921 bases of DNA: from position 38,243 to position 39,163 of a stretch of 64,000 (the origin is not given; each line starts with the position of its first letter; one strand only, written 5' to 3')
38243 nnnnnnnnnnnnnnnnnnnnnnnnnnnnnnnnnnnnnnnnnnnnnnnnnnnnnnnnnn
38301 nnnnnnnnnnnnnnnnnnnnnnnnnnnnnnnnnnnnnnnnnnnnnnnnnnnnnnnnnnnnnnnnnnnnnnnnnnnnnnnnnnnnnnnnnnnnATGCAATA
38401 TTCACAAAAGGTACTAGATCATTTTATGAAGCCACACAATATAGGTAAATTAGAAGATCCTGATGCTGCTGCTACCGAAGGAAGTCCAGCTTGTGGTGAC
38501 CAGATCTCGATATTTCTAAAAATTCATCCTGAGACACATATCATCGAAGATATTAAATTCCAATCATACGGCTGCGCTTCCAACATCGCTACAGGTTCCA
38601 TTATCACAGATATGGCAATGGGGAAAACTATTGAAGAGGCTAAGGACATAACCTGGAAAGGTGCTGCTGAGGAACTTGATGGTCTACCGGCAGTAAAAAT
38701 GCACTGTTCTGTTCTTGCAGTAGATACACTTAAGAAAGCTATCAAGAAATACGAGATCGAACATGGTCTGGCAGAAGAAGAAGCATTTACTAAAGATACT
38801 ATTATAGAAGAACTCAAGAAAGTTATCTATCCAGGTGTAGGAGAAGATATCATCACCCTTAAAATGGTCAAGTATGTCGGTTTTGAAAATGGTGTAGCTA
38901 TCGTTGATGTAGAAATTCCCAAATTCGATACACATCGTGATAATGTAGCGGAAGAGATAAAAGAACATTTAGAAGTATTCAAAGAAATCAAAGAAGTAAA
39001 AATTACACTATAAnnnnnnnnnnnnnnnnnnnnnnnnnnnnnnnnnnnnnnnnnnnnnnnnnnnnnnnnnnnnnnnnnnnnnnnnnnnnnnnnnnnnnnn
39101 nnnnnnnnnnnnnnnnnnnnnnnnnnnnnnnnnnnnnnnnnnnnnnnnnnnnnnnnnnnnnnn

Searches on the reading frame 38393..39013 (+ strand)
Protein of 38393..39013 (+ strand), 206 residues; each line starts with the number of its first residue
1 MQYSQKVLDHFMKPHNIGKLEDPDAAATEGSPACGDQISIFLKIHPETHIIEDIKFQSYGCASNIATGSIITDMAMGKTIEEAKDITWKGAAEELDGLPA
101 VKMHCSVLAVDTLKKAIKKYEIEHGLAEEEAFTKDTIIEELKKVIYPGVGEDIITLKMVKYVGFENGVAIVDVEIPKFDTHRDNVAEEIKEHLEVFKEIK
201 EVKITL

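Call 60: search_protein_families(library=pfam, proteins=[window:38393-39013:+], max_evalue=0.001)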
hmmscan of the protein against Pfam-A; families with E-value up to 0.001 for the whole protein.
window:38393-39013:+ (206 aa): 2 families
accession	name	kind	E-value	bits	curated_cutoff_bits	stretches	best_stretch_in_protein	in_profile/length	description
PF01592.21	NifU_N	-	1.2e-41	142.2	22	1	2-122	1-122/127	NifU-like N terminal domain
PF01883.24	FeS_assembly_P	-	7.2e-06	26.6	23.5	1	134-204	1-71/73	Iron-sulfur cluster assembly protein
